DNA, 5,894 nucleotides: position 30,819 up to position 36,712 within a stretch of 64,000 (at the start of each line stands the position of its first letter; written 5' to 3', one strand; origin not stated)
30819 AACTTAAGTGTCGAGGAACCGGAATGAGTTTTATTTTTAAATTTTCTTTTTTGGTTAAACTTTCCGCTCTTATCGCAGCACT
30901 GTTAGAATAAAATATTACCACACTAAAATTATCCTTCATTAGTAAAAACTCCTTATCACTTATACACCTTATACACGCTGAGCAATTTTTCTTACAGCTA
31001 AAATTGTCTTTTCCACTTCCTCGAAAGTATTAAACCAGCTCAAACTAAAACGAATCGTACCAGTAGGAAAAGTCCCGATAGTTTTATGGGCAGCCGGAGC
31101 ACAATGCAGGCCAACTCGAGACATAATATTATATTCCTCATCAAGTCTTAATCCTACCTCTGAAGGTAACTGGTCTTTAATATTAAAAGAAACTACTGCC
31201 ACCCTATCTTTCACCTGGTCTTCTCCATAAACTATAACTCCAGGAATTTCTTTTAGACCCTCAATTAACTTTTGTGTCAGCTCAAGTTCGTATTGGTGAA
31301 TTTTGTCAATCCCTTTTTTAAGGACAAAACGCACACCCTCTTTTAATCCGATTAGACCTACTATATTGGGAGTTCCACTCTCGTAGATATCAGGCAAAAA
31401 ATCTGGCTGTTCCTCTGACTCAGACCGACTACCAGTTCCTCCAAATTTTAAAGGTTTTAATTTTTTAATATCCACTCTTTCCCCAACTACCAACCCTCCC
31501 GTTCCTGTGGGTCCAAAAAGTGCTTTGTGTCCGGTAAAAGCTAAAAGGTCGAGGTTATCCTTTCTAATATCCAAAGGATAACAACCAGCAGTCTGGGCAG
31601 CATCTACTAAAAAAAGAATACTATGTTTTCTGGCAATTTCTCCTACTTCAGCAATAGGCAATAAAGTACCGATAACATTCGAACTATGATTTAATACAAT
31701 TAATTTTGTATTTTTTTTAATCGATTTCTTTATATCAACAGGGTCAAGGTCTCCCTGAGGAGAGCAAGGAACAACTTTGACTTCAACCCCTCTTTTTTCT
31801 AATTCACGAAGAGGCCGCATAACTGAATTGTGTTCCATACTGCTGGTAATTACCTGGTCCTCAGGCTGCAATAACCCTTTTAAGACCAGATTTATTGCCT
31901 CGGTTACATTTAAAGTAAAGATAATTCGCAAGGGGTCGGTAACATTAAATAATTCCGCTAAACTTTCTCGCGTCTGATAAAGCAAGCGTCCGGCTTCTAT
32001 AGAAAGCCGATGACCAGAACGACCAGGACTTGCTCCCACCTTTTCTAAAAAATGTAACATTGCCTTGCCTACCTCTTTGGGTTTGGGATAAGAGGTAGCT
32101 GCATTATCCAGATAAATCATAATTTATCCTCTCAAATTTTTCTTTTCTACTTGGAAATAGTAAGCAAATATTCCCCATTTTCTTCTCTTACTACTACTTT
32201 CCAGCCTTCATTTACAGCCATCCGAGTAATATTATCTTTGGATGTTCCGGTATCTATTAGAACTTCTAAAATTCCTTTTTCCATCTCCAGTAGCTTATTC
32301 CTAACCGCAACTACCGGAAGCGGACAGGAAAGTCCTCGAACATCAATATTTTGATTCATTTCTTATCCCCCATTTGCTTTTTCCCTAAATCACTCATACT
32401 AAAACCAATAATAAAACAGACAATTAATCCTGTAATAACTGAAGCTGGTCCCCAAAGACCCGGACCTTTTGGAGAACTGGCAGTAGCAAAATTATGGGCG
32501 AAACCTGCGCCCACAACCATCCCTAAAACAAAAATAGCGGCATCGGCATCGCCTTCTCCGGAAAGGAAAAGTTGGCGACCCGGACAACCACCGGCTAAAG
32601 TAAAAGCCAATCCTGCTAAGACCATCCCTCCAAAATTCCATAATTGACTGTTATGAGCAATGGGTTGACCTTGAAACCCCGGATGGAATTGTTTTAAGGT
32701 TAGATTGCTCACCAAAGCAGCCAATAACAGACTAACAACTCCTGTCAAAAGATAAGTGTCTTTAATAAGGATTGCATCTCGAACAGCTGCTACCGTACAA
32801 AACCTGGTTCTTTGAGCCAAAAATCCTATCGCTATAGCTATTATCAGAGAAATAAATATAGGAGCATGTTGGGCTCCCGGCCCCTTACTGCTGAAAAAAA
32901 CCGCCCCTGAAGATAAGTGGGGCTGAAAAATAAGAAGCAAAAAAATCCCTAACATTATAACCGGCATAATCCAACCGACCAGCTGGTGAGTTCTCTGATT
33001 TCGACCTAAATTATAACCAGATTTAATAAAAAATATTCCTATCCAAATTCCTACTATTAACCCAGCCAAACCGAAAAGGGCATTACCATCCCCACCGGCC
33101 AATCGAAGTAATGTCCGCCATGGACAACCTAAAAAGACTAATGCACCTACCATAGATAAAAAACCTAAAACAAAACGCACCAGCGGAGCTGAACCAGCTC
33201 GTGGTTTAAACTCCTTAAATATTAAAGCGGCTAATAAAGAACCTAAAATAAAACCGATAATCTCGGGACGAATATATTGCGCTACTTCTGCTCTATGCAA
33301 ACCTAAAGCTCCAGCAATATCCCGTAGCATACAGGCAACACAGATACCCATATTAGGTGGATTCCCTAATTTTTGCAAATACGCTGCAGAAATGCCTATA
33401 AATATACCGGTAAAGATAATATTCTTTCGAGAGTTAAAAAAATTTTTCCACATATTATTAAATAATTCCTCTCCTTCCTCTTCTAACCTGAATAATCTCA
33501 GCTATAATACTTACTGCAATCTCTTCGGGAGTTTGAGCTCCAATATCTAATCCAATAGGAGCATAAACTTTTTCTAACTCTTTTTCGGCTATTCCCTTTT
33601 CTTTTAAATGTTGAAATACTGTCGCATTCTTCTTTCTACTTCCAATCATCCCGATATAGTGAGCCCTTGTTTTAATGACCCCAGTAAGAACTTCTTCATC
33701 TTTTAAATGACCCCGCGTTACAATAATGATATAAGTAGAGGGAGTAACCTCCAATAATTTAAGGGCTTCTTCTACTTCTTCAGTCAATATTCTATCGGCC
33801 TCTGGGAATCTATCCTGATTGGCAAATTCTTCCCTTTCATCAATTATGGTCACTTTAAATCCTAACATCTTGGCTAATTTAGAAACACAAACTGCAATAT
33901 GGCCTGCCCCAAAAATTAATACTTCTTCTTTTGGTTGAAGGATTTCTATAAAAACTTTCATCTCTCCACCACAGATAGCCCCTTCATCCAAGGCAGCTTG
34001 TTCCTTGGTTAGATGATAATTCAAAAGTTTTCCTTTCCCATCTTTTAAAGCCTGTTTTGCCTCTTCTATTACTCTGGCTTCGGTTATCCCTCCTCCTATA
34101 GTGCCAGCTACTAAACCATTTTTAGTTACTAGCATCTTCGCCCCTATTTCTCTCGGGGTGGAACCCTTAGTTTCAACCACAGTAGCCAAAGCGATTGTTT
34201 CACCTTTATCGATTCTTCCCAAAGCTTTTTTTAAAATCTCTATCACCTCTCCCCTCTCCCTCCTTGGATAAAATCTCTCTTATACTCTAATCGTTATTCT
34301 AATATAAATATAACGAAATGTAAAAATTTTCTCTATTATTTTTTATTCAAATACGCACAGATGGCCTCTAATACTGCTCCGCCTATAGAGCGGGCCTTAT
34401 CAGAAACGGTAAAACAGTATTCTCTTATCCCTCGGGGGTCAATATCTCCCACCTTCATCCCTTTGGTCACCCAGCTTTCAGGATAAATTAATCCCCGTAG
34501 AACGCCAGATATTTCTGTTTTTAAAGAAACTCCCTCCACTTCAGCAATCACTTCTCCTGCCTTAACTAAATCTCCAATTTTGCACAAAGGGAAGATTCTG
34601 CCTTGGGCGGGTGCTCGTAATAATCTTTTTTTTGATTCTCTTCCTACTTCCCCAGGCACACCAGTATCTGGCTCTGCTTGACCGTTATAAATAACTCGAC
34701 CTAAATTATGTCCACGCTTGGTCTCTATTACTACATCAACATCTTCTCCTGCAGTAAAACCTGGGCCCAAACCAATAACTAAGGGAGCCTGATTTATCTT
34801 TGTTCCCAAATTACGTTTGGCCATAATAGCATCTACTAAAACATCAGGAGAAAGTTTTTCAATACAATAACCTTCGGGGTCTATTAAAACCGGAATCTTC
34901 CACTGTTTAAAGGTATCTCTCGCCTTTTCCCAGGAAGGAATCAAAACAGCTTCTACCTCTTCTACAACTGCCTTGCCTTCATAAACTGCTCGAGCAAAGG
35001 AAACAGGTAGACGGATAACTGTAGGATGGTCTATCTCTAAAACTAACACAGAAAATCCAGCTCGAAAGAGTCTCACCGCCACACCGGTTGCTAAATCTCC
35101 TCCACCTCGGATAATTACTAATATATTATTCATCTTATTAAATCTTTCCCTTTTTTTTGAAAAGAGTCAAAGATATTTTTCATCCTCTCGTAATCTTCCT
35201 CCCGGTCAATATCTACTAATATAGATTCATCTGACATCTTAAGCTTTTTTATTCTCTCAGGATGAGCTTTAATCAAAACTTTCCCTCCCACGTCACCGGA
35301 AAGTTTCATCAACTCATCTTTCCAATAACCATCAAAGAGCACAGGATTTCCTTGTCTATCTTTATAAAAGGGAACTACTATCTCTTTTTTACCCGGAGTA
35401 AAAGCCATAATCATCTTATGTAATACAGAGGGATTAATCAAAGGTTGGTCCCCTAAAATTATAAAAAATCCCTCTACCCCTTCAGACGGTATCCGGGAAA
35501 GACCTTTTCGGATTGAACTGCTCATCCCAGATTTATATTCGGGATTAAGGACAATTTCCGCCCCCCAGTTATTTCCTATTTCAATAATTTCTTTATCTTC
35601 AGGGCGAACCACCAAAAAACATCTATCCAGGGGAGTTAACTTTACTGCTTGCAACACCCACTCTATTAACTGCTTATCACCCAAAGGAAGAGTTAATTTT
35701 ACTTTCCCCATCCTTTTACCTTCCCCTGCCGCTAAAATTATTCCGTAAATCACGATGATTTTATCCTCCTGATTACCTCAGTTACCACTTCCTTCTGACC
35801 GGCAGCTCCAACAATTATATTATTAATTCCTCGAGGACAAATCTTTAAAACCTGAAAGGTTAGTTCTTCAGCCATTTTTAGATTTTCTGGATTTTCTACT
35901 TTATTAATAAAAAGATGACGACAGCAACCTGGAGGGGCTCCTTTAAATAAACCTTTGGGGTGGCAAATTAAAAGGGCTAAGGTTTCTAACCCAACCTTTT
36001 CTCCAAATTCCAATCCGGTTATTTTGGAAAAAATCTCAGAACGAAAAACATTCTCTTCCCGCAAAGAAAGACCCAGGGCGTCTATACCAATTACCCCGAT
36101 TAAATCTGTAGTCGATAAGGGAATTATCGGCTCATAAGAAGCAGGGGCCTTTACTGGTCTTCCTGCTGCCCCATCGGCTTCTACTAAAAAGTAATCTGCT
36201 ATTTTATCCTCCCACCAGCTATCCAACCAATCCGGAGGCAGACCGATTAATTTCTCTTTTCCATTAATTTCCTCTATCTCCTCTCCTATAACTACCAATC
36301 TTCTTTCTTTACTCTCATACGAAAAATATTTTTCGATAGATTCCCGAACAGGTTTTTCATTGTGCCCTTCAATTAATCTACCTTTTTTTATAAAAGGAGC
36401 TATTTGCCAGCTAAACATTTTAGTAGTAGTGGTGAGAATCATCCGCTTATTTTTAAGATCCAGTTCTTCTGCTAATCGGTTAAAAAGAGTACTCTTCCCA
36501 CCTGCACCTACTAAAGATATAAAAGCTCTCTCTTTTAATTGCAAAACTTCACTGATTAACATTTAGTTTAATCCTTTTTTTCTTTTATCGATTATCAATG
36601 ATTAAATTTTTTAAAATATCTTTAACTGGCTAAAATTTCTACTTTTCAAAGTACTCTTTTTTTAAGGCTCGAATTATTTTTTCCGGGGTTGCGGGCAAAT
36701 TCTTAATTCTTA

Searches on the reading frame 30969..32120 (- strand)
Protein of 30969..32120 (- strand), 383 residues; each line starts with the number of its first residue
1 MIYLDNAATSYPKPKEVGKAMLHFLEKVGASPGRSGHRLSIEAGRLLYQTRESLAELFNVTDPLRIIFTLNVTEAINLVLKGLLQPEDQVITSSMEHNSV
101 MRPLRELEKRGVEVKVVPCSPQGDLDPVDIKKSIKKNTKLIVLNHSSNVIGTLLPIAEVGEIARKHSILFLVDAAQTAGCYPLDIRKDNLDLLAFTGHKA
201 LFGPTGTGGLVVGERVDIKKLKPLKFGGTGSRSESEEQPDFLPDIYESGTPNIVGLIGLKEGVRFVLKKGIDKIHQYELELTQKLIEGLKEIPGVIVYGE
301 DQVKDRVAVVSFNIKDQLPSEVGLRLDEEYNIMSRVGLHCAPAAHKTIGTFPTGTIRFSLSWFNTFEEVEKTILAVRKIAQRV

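Call 6: search_protein_families(library=ncbifam, proteins=[window:30969-32120:-], max_evalue=0.00001)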
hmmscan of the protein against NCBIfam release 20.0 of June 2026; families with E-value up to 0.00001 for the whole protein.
window:30969-32120:- (383 aa): 34 families (the best 25 are shown)
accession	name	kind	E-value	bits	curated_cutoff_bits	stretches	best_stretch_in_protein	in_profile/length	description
TIGR01977.1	am_tr_V_EF2568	hypoth_equivalog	3.2e-149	497.1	377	1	2-379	1-376/376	cysteine desulfurase family protein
NF040779.1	Sec_lyase_SclA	exception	5e-121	404.1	525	1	2-379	1-376/378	selenocysteine lyase SclA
TIGR01979.1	sufS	subfamily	1.2e-81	274.6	475.1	1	1-381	19-400/403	SufS family cysteine desulfurase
NF041166.1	f2_encap_cargo1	exception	6.5e-63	213.8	800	1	1-379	246-623/623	family 2A encapsulin nanocompartment cargo protein cysteine desulfurase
NF006791.0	PRK09295.1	equivalog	1.4e-56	192.4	661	1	1-381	24-403/406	cysteine desulfurase SufS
TIGR03402.1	FeS_nifS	equivalog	5.1e-51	173.6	530.75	1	2-382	1-372/379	cysteine desulfurase NifS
TIGR03392.1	FeS_syn_CsdA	equivalog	1.5e-48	166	493.6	1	2-378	18-391/398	cysteine desulfurase CsdA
NF008126.0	PRK10874.1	equivalog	5.4e-47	160.8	607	1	2-378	21-394/401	cysteine desulfurase CsdA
TIGR03235.1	DNA_S_dndA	equivalog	1.5e-46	159.3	480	1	3-322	1-307/353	cysteine desulfurase DndA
TIGR01976.1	am_tr_V_VC1184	hypoth_equivalog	1.3e-45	156.4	352.35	1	1-375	19-400/401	cysteine desulfurase-like protein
NF010611.0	PRK14012.1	equivalog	5.2e-45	154.1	548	1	2-313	7-308/406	IscS subfamily cysteine desulfurase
TIGR02006.1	IscS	equivalog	7.2e-44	150.4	643.2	1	2-313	5-304/402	IscS subfamily cysteine desulfurase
TIGR03403.1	nifS_epsilon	equivalog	3e-39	134.9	587.7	1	2-382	1-375/382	NifS family cysteine desulfurase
NF002806.0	PRK02948.1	subfamily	1.1e-31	110.2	304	1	1-232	1-232/381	IscS subfamily cysteine desulfurase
TIGR04343.1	egtE_PLP_lyase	equivalog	4e-17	62.1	400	1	43-343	52-341/370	ergothioneine biosynthesis PLP-dependent enzyme EgtE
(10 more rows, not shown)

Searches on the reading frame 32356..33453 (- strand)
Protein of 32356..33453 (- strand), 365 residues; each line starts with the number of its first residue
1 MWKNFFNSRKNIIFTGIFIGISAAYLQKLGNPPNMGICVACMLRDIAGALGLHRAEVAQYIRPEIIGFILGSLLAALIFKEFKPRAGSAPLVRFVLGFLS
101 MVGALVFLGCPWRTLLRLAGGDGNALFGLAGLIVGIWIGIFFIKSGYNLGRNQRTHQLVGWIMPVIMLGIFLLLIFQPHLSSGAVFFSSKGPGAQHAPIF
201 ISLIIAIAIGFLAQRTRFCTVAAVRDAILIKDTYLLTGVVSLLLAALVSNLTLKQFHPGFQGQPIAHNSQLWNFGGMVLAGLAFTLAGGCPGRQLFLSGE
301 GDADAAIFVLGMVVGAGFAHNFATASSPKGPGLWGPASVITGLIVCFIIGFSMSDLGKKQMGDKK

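Call 6: search_protein_families(library=ncbifam, proteins=[window:32356-33453:-], max_evalue=0.00001)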
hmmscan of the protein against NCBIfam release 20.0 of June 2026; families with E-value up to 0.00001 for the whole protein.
window:32356-33453:- (365 aa): 2 families
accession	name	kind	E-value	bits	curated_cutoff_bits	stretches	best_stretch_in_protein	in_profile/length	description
TIGR04112.1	seleno_YedE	equivalog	2e-148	494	200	1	12-351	2-337/337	YedE family putative selenium transporter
NF052577.1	ThSTportTsuASprch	equivalog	2.8e-12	46.6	400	1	200-309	3-110/330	thiosulfate transporter TsuA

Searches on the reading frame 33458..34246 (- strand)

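Call 6: search_protein_families(library=ncbifam, proteins=[window:33458-34246:-], max_evalue=0.00001)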
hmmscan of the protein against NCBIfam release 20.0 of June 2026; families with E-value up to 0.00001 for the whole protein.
window:33458-34246:- (262 aa): 2 families
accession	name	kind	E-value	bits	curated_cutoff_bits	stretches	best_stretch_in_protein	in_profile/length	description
NF045664.1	XdhC_rel_AOR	equivalog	3.4e-96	322.5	350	2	99-256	187-345/346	XdhC family aldehyde oxidoreductase maturation factor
TIGR02964.1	xanthine_xdhC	equivalog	2.7e-44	151.6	161.6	1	20-252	2-246/246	xanthine dehydrogenase accessory protein XdhC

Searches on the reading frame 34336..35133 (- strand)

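Call 6: search_protein_families(library=ncbifam, proteins=[window:34336-35133:-], max_evalue=0.00001)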
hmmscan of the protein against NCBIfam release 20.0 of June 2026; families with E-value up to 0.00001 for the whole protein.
window:34336-35133:- (265 aa): 1 family
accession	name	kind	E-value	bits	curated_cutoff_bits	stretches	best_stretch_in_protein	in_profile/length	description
TIGR03309.1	matur_yqeB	equivalog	3.9e-111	370.6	220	1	6-259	1-254/256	selenium-dependent molybdenum cofactor biosynthesis protein YqeB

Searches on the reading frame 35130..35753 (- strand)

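Call 7: search_protein_families(library=ncbifam, proteins=[window:35130-35753:-], max_evalue=0.00001)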
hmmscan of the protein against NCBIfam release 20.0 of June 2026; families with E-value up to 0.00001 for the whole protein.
window:35130-35753:- (207 aa): 17 families
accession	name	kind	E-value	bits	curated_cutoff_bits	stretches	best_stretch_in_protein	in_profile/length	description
TIGR03310.1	matur_MocA_YgfJ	equivalog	2.8e-51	174.2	186.45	1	5-190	3-187/188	molybdenum cofactor cytidylyltransferase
NF045665.1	NTPtran_DVU1551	equivalog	2.6e-42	145.2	315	1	2-197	1-195/359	DVU_1551 family NTP transferase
TIGR03202.1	pucB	equivalog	7.9e-25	87.7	235.05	1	3-188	2-192/192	xanthine dehydrogenase accessory protein PucB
NF045782.1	NicBOxredNboR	equivalog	8.1e-19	68.1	260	1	4-190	11-204/206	nicotine blue oxidoreductase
NF001457.0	PRK00317.1-3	equivalog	3.2e-11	43.1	164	1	3-137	3-132/200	molybdenum cofactor guanylyltransferase MobA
NF010933.0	PRK14353.1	equivalog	3.7e-10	39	505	1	4-131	8-137/453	bifunctional UDP-N-acetylglucosamine diphosphorylase/glucosamine-1-phosphate N-acetyltransferase GlmU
TIGR01173.1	glmU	equivalog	4.5e-10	39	366.85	1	5-120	4-119/452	bifunctional UDP-N-acetylglucosamine diphosphorylase/glucosamine-1-phosphate N-acetyltransferase GlmU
NF053639.1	Mfer334_fam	equivalog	1.9e-09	37.7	260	1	7-119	5-127/209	pseudomurein biosynthesis protein PmurB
NF003952.0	PRK05450.1-5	subfamily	7e-09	35.2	193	1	5-125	6-124/250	3-deoxy-manno-octulosonate cytidylyltransferase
NF010932.0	PRK14352.1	equivalog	1.4e-08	33.9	611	1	5-121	10-129/488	bifunctional UDP-N-acetylglucosamine diphosphorylase/glucosamine-1-phosphate N-acetyltransferase GlmU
NF010934.1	PRK14354.1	equivalog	1.4e-08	33.7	450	1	4-121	2-118/447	bifunctional UDP-N-acetylglucosamine diphosphorylase/glucosamine-1-phosphate N-acetyltransferase GlmU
NF010940.0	PRK14360.1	equivalog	8.2e-08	31.2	602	1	5-122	5-123/452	bifunctional UDP-N-acetylglucosamine diphosphorylase/glucosamine-1-phosphate N-acetyltransferase GlmU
NF010936.0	PRK14356.1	equivalog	2e-07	30.3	666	1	5-117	9-122/456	bifunctional UDP-N-acetylglucosamine diphosphorylase/glucosamine-1-phosphate N-acetyltransferase GlmU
NF010935.0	PRK14355.1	equivalog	4.6e-07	28.8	718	1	4-125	6-128/459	bifunctional UDP-N-acetylglucosamine diphosphorylase/glucosamine-1-phosphate N-acetyltransferase GlmU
TIGR02665.1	molyb_mobA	equivalog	1.6e-06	28.3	151.85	1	3-129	2-124/186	molybdenum cofactor guanylyltransferase MobA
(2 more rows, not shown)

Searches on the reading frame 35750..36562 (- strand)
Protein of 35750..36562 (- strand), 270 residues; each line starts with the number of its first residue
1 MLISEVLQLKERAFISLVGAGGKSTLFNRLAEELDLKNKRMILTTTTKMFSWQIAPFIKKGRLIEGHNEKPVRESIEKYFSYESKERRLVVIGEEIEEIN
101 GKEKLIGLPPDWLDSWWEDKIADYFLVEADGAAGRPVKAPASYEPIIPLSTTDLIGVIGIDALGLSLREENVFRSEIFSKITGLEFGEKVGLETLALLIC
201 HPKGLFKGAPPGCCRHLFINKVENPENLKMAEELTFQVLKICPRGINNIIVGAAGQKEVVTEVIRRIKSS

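Call 7: search_protein_families(library=ncbifam, proteins=[window:35750-36562:-], max_evalue=0.00001)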
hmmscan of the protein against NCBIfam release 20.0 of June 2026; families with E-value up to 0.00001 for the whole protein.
window:35750-36562:- (270 aa): 1 family
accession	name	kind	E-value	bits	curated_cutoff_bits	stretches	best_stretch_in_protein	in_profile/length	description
TIGR03172.2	TIGR03172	equivalog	3.4e-49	167.5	73.05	1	15-236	2-204/209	selenium cofactor biosynthesis protein YqeC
